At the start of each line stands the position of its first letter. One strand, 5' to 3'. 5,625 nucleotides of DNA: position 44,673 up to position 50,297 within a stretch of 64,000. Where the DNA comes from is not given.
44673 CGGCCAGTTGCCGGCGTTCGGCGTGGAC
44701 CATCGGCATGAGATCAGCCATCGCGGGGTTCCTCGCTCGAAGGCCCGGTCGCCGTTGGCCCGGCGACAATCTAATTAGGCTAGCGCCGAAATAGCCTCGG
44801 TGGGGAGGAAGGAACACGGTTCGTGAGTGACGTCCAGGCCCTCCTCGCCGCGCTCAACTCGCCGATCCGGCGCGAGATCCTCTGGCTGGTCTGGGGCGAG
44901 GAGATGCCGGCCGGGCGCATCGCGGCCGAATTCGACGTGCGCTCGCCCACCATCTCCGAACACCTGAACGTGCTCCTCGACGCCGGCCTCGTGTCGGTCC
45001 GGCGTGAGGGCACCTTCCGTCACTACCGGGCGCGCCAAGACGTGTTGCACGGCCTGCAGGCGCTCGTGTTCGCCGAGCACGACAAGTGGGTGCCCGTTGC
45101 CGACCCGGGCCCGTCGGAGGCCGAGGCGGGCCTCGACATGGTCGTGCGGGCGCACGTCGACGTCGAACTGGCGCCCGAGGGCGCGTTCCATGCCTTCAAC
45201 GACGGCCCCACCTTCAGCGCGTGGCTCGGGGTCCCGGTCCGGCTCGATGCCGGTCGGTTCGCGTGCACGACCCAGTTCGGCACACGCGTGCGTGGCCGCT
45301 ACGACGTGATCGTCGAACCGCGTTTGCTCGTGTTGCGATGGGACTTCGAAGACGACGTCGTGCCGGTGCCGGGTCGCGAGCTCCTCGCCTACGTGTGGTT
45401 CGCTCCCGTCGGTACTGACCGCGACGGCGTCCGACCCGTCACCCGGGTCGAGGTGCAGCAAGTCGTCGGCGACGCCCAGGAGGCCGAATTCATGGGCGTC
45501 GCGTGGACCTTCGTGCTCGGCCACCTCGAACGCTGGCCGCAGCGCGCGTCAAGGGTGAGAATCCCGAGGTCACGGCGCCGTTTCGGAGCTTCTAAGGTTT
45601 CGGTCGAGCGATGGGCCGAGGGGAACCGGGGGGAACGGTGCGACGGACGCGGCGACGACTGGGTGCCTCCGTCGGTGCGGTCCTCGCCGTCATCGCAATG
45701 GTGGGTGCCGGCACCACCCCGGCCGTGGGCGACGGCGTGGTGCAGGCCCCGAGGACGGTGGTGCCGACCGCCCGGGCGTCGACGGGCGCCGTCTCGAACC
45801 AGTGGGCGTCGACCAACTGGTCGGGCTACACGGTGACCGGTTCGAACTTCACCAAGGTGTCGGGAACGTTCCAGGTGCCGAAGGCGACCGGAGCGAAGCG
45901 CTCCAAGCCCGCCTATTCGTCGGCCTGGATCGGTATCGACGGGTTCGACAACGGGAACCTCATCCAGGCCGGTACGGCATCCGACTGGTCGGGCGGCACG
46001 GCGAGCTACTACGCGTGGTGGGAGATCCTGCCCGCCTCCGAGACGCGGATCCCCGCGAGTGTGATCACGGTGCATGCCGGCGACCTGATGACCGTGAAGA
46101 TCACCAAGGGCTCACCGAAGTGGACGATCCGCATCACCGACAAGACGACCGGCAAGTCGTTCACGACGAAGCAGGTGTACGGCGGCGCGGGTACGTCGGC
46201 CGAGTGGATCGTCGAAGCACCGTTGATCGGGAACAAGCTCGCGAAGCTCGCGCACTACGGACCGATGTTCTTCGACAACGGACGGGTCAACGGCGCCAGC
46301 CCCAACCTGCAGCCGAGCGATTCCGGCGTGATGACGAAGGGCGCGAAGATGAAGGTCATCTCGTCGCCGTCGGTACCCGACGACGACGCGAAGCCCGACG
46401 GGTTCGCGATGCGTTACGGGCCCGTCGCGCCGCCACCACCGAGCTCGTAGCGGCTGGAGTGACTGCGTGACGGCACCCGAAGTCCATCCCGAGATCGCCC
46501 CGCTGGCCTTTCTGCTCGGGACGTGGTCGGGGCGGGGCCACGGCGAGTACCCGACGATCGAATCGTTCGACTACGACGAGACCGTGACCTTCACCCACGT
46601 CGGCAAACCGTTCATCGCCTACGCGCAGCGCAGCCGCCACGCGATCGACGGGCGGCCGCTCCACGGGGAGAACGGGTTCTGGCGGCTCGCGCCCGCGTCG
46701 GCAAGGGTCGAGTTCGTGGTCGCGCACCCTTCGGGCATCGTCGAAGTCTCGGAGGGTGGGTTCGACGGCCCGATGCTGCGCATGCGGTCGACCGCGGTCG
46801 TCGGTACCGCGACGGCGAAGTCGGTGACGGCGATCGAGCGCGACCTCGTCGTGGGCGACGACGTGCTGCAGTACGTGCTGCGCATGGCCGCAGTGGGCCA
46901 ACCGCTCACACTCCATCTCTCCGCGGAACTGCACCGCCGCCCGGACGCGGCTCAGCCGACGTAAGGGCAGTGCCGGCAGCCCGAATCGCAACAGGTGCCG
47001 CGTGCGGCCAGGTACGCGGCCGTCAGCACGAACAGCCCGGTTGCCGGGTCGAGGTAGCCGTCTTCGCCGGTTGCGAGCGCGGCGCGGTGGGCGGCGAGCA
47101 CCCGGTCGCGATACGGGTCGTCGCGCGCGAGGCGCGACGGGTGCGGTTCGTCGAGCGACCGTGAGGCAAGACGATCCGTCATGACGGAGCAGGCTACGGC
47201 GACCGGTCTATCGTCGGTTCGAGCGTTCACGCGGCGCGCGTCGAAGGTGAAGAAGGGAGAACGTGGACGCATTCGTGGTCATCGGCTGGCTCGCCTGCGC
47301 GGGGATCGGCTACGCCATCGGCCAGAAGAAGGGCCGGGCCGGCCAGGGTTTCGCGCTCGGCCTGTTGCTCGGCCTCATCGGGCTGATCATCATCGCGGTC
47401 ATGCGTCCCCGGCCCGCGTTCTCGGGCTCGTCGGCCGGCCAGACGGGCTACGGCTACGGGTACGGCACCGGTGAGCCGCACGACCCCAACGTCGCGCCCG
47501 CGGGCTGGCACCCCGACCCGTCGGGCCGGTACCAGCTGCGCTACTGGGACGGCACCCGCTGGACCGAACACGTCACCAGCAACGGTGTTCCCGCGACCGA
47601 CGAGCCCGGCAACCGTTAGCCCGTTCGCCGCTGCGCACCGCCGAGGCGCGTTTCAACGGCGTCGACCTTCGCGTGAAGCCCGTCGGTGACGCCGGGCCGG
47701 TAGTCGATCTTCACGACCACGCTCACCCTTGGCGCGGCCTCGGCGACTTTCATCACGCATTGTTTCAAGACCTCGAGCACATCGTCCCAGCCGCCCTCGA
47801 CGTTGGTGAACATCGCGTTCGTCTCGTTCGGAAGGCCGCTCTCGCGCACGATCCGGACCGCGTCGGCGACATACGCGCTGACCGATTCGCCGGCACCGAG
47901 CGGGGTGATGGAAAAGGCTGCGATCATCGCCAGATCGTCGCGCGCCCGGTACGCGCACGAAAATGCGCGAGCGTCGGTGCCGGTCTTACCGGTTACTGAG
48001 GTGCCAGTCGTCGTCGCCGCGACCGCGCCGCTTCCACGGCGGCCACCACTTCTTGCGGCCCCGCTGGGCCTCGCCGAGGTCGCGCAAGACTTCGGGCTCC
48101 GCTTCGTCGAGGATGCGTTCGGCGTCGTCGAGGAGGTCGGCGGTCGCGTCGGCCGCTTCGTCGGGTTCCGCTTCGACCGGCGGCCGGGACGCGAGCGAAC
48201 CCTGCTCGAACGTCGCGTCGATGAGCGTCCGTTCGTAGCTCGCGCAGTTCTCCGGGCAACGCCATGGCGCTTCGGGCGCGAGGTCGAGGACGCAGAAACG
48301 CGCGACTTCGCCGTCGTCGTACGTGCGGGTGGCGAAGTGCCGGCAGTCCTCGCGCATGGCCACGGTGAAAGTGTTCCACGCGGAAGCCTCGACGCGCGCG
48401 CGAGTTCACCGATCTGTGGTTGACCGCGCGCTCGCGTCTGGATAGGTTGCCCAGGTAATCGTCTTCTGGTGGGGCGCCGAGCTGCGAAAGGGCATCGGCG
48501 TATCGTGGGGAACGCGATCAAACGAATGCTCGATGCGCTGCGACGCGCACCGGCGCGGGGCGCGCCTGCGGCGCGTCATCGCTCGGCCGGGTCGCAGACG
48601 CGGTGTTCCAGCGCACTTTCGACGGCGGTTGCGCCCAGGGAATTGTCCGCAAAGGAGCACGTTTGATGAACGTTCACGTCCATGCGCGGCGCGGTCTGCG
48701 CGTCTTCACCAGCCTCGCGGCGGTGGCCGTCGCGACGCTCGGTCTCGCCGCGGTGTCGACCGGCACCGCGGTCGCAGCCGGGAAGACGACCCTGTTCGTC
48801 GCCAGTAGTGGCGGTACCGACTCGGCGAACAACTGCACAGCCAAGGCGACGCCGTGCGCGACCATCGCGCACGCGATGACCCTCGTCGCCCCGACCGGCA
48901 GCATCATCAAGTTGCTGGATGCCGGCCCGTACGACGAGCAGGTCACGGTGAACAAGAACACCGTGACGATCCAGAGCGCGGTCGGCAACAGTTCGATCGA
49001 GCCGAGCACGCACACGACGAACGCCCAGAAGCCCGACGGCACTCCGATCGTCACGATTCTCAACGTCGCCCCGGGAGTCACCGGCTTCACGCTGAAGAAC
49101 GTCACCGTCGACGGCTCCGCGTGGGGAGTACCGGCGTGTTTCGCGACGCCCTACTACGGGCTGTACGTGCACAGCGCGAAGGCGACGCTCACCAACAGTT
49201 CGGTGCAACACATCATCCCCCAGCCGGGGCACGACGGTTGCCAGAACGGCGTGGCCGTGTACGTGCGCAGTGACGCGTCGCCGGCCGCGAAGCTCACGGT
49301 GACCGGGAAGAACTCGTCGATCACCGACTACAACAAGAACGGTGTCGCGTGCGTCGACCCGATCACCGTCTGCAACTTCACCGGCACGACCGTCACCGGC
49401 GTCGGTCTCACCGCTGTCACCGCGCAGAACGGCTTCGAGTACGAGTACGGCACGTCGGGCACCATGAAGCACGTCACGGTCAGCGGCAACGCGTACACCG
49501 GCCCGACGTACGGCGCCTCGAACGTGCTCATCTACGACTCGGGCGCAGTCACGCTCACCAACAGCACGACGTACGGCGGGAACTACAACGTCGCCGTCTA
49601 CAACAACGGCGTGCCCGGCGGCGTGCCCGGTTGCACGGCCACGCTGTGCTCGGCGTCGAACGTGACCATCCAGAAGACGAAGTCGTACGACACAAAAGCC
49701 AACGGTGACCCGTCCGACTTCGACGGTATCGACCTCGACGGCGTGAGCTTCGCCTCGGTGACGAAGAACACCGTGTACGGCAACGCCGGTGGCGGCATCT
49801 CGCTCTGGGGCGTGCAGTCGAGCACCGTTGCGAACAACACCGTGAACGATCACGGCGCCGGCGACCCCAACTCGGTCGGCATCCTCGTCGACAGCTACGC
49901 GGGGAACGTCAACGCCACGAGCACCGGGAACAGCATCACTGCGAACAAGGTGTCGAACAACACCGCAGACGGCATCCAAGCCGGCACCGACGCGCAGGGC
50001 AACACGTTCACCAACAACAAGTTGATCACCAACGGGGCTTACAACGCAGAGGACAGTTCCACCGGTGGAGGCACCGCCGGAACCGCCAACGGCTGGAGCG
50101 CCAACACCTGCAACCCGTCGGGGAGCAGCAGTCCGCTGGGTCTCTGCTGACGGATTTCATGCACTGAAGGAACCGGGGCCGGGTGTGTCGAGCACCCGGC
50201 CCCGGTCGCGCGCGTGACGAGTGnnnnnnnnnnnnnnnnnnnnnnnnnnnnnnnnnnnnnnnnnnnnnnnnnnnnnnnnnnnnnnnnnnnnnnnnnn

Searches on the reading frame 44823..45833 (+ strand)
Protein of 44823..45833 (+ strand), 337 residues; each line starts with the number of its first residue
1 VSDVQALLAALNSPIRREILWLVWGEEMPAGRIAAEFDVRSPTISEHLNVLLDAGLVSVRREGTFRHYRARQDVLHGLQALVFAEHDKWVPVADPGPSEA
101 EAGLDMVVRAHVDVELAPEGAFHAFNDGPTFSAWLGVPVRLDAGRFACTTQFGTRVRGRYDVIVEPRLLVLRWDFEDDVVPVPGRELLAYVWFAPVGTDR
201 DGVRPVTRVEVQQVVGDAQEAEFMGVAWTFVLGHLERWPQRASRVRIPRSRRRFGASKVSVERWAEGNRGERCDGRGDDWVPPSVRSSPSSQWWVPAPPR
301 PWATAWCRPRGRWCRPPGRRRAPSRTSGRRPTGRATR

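Call 58: search_protein_families(library=pfam, proteins=[window:44823-45833:+])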
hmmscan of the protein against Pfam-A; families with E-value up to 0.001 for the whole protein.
window:44823-45833:+ (337 aa): 2 families
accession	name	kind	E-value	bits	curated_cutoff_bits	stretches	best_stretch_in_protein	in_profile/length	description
PF12840.13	HTH_20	-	4.1e-11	43.1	27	1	13-60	3-51/51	Helix-turn-helix domain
PF01022.26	HTH_5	-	6.9e-09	35.9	22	1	13-58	1-46/47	Bacterial regulatory protein, arsR family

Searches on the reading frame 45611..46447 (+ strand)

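Call 58: search_protein_families(library=pfam, proteins=[window:45611-46447:+])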
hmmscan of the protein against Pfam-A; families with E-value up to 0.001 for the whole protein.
window:45611-46447:+ (279 aa): 1 family
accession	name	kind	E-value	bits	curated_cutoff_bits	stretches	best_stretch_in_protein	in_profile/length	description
PF01828.24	Peptidase_A4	-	5.7e-36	124.3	22.3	1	68-258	1-199/206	Peptidase A4 family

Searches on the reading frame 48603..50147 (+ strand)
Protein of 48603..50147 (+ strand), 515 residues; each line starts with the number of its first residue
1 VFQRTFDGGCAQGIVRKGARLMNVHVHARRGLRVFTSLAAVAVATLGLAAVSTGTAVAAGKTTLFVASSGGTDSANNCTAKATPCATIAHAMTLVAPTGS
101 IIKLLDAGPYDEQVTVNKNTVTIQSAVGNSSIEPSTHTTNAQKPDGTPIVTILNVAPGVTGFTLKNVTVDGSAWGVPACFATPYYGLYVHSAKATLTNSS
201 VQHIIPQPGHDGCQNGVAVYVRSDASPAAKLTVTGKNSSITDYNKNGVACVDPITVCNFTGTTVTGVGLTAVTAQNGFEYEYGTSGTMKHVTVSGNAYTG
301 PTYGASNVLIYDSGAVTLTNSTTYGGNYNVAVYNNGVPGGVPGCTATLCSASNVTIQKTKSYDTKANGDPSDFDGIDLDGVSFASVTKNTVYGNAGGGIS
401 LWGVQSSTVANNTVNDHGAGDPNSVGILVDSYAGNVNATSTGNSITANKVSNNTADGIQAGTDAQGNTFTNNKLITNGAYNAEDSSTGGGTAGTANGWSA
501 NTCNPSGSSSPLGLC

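Call 58: search_protein_families(library=pfam, proteins=[window:48603-50147:+])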
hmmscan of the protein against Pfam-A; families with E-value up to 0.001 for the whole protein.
window:48603-50147:+ (515 aa): 2 families
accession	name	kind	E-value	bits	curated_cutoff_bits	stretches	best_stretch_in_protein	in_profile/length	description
PF13229.12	Beta_helix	-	2.5e-11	43.9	25.9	1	308-480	3-140/158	Right handed beta helix region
PF05048.19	NosD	-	4.3e-06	26.8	23.6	1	293-499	29-187/212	Periplasmic copper-binding protein (NosD)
